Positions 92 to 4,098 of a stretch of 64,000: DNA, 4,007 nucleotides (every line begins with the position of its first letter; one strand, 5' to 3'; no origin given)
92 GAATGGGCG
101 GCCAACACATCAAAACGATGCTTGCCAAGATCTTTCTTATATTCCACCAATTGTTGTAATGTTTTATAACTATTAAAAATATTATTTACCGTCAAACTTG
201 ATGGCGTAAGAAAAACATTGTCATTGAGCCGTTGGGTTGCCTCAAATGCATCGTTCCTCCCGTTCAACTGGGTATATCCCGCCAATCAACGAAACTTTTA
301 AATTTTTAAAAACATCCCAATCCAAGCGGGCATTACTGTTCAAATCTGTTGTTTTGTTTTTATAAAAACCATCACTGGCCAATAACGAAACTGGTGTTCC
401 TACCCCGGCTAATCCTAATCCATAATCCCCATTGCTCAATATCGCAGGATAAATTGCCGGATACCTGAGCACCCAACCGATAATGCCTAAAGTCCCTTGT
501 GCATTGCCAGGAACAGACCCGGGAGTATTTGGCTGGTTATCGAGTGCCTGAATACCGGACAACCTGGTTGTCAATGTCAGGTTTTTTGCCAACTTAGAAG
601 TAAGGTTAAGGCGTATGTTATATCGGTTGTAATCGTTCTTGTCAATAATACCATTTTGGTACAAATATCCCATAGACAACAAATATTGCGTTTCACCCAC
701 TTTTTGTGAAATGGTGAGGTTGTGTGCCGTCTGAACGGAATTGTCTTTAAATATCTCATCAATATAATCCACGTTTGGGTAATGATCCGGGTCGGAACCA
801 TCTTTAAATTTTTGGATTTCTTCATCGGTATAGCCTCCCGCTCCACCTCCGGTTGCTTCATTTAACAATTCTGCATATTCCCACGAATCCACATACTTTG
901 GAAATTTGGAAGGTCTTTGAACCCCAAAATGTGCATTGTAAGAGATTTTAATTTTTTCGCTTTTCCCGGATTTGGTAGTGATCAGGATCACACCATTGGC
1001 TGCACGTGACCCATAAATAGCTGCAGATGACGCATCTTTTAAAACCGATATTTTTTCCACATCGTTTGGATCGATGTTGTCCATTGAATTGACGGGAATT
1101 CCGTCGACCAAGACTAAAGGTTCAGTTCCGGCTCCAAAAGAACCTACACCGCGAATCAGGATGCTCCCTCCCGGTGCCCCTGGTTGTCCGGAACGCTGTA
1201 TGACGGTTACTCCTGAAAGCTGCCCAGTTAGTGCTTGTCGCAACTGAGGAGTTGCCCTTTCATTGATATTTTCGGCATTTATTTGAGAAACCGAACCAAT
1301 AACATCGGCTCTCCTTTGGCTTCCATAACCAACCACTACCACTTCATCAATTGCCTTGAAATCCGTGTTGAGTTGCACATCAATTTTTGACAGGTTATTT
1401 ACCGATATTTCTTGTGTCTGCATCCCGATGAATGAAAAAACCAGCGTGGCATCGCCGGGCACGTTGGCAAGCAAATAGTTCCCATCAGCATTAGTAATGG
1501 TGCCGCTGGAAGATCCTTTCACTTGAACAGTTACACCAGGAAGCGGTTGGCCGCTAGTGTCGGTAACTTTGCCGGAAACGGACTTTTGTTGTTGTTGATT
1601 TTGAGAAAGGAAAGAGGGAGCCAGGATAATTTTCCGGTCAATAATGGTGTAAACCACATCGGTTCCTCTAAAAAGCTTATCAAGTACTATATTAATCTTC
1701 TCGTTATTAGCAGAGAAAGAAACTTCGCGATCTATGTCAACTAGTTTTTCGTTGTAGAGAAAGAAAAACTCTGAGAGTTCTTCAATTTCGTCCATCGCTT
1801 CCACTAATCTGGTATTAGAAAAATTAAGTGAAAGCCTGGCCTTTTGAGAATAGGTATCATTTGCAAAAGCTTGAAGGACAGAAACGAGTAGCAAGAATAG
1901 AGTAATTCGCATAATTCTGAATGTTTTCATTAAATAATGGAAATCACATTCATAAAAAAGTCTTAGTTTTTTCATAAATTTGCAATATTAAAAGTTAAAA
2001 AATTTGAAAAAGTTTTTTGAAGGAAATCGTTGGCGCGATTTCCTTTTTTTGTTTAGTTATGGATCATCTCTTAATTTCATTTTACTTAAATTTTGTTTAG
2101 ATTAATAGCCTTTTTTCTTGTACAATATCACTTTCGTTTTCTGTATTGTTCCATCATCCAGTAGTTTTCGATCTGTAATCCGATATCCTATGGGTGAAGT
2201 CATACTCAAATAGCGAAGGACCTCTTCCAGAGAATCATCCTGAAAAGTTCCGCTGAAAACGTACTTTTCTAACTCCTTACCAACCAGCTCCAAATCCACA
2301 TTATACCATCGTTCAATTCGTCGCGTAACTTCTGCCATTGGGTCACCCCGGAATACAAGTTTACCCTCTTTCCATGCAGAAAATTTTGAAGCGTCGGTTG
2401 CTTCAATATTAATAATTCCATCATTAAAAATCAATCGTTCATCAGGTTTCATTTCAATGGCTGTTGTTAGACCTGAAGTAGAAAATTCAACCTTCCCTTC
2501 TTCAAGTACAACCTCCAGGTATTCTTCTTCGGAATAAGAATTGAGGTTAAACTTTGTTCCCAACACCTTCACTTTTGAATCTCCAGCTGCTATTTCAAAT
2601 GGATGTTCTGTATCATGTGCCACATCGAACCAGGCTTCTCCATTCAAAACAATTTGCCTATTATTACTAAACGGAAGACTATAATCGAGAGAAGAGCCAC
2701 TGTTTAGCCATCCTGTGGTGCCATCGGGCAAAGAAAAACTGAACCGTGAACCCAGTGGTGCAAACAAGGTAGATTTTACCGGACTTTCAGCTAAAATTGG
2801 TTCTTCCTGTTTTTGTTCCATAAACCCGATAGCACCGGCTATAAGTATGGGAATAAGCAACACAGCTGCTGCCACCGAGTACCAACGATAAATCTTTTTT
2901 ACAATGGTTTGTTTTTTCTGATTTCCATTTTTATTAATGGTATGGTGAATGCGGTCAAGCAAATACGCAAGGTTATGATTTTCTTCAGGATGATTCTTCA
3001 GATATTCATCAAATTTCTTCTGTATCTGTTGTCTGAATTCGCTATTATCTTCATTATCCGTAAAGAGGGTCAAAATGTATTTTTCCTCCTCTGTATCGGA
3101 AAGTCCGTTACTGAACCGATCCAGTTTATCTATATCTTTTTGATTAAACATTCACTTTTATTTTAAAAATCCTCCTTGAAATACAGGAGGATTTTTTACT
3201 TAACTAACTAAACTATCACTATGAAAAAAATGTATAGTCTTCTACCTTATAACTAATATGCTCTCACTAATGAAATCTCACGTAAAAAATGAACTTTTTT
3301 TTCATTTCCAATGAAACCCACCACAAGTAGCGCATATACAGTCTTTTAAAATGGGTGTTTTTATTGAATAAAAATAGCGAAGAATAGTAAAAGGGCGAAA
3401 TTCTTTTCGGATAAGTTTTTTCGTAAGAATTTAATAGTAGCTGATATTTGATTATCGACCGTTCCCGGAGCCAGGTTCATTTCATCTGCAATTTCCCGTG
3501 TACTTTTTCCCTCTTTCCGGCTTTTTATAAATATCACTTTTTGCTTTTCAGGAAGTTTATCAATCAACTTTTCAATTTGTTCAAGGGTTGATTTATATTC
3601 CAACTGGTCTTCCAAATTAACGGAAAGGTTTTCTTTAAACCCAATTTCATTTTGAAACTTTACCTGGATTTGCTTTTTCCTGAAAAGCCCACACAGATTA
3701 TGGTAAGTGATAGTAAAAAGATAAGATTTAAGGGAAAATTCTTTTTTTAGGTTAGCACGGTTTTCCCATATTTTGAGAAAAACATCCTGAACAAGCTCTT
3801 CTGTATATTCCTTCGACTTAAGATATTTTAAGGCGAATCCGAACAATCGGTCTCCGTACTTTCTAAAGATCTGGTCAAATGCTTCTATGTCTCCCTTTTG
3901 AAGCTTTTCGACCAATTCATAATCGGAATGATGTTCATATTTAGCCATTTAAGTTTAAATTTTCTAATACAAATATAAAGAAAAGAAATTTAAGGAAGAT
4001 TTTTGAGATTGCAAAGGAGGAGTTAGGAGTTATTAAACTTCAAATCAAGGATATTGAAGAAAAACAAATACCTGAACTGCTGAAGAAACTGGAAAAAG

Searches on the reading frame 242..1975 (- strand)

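Call 84: search_protein_families(library=pfam, proteins=[window:242-1975:-], max_evalue=0.0001)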
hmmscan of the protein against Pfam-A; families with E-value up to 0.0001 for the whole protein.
window:242-1975:- (577 aa): 4 families
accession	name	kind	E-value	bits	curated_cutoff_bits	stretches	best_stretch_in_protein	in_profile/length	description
PF13715.12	CarbopepD_reg_2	-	2.7e-21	75.8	32.2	1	133-214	1-88/88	CarboxypepD_reg-like domain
PF07715.20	Plug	-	3.2e-20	73.1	23.9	1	223-329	3-107/107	TonB-dependent Receptor Plug Domain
PF13620.12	CarboxypepD_reg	-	1.1e-15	58.2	32.3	1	132-192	1-67/82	Carboxypeptidase regulatory-like domain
PF07660.19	STN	-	1.1e-07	32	28.4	1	72-120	3-51/52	Secretin and TonB N terminus short domain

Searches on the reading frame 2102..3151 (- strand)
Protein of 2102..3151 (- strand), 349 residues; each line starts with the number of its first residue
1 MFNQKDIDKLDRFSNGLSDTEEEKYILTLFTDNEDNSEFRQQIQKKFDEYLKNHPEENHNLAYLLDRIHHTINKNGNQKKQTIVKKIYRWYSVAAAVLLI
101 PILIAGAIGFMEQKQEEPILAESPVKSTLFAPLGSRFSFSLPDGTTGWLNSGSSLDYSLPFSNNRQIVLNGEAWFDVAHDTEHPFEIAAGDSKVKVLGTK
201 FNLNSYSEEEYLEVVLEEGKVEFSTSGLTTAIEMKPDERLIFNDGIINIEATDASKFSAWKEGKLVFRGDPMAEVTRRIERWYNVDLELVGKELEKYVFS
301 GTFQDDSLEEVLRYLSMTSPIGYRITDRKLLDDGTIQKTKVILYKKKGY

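Call 84: search_protein_families(library=pfam, proteins=[window:2102-3151:-], max_evalue=0.0001)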
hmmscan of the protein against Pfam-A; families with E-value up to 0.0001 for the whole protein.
window:2102-3151:- (349 aa): 2 families
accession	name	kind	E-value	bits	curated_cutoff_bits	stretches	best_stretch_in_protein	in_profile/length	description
PF16344.10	FecR_C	-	2e-22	79.4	24.4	1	264-329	1-67/70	FecR, C-terminal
PF04773.18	FecR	-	1e-14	55.2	24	1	134-222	8-97/97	FecR protein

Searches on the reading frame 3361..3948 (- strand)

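Call 84: search_protein_families(library=pfam, proteins=[window:3361-3948:-], max_evalue=0.0001)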
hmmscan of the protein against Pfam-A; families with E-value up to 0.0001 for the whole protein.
window:3361-3948:- (195 aa): 3 families
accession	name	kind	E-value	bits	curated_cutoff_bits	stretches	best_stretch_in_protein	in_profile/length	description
PF08281.18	Sigma70_r4_2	-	7.2e-13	48.4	25.7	1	123-173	2-52/54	Sigma-70, region 4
PF04542.20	Sigma70_r2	-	5.3e-12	45.8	24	1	27-93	1-69/71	Sigma-70 region 2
PF07638.17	Sigma70_ECF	-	1.4e-05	25.5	21.1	0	11-169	6-173/185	ECF sigma factor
